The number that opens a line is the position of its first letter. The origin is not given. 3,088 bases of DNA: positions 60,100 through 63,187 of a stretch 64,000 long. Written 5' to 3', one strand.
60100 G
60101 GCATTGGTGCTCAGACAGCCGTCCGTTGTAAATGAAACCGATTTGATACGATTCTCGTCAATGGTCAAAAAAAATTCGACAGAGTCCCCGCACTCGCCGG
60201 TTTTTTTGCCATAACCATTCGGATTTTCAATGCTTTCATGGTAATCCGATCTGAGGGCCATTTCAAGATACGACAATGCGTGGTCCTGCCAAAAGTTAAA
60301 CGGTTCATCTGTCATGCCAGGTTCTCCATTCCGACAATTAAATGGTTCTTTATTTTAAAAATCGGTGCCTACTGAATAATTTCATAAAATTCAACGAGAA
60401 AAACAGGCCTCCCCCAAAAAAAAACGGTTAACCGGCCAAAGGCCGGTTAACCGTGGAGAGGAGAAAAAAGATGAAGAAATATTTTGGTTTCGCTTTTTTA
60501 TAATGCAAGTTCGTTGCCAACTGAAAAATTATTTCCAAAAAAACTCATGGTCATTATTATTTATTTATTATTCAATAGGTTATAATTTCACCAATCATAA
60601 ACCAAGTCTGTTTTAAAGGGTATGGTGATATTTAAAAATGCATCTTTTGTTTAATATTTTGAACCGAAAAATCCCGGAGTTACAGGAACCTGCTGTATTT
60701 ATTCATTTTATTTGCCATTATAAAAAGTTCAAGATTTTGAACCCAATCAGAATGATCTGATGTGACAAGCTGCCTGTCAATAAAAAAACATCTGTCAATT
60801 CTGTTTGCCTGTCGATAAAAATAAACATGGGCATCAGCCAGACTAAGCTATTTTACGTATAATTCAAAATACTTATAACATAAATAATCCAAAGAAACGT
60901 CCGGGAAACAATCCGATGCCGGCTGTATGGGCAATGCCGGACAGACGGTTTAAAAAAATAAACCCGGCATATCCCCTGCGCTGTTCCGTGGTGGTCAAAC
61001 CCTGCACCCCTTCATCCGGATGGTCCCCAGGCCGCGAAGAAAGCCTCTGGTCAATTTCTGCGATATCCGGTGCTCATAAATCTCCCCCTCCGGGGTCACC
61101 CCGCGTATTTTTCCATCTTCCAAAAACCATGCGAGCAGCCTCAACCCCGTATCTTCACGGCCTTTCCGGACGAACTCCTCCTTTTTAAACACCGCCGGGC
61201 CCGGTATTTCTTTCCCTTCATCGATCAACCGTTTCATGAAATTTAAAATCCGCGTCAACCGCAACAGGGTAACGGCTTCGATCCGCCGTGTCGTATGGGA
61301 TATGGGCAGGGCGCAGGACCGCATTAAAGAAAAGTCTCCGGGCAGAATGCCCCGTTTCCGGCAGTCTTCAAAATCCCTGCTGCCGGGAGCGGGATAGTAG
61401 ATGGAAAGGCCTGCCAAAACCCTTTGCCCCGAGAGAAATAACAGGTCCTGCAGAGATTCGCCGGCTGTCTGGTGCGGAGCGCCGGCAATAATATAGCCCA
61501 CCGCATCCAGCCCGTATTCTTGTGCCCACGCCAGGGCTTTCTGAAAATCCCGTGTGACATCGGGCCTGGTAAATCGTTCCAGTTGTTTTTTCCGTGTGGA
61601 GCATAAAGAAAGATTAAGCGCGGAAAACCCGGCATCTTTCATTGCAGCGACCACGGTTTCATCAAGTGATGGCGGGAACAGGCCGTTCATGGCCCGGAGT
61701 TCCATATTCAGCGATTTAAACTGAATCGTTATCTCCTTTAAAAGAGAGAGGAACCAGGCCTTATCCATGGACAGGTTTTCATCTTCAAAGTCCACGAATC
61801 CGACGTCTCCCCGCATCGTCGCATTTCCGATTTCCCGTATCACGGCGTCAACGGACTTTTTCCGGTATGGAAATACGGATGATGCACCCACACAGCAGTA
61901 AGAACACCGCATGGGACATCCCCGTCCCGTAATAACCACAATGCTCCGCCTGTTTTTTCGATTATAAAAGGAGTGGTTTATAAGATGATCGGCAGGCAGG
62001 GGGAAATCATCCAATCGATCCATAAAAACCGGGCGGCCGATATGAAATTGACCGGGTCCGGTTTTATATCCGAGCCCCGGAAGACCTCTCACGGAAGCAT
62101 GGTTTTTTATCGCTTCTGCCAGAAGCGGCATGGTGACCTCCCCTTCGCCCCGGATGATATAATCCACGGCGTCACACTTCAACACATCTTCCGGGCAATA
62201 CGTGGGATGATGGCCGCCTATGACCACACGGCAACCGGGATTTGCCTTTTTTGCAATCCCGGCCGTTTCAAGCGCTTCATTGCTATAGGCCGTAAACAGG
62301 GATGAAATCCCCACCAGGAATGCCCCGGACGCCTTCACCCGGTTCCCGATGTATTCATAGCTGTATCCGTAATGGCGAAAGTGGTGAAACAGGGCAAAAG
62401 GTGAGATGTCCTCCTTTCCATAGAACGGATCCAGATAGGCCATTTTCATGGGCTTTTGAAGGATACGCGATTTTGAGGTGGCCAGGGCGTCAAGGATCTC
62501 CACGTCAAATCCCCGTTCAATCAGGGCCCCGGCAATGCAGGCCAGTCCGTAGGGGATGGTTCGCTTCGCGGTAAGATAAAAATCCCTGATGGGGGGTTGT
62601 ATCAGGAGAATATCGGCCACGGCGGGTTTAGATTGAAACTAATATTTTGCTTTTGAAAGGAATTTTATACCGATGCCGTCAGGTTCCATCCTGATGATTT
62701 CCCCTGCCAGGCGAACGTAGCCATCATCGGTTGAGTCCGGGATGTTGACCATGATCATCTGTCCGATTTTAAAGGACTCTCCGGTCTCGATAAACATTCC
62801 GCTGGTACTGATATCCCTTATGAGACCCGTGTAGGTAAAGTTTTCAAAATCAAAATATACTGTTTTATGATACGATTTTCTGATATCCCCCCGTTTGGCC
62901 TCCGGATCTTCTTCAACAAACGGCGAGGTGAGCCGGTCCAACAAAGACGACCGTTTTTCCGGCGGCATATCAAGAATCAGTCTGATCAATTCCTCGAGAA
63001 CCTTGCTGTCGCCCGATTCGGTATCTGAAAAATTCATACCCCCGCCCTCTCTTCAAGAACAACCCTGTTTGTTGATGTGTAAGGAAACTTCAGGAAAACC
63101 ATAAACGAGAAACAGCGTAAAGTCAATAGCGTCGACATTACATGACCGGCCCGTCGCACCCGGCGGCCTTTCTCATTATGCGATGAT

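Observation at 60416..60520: Candidate sigma-54-dependent small RNA with an anti-Shine-Dalgarno seed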

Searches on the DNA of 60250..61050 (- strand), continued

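Call 68: search_with_rna_model(model_id=R1, sources=[L208, L209, L210, L212, L213, L214, L215, L216], max_evalue=0.1, show_alignments=4)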
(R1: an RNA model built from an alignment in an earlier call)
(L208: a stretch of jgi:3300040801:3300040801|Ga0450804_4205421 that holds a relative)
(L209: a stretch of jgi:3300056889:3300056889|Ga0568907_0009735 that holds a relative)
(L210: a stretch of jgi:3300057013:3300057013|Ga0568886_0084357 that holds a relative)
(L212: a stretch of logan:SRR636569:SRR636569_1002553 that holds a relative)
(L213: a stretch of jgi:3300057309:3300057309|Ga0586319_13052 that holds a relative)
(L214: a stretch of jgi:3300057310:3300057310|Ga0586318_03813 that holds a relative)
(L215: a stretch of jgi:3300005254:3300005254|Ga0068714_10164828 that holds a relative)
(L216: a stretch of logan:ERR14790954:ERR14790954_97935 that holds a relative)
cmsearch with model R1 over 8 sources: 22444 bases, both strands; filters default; matches with E-value up to 0.1: 2.
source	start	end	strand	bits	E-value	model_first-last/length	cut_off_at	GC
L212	1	79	+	83.3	8.6e-18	4-83/83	5'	0.37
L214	1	31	+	19.8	0.0047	53-83/83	5'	0.39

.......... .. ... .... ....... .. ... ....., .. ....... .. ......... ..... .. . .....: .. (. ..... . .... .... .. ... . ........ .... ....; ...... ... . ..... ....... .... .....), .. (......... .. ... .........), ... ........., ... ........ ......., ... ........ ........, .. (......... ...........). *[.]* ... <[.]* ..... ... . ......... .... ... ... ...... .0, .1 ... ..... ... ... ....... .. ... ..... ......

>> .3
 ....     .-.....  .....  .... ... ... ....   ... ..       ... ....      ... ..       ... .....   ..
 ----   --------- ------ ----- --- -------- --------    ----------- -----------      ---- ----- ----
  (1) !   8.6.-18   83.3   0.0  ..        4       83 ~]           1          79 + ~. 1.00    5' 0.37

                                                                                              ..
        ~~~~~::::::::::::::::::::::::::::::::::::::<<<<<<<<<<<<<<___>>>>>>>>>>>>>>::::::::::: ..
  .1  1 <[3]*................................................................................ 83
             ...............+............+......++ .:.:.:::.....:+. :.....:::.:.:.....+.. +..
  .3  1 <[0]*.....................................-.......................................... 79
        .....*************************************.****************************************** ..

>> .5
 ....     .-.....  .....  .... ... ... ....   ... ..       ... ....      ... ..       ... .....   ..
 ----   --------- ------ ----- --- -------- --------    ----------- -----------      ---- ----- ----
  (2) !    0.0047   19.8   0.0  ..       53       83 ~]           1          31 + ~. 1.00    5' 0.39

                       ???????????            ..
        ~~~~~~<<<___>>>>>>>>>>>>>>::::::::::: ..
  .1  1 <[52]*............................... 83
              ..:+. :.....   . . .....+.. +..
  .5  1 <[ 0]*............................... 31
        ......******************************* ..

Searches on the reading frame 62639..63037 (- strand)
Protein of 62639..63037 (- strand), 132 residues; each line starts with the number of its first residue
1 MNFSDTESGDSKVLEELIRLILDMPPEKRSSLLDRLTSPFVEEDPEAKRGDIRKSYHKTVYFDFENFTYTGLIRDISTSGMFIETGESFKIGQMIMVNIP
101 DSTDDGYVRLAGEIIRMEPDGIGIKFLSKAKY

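Call 7: search_protein_families(library=pfam, proteins=[window:62639-63037:-])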
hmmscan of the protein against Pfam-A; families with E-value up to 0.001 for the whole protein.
window:62639-63037:- (132 aa): 1 family
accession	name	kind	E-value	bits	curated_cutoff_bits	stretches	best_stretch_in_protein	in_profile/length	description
PF07238.19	PilZ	-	2.1e-12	47.7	22.5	1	53-127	7-86/102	PilZ domain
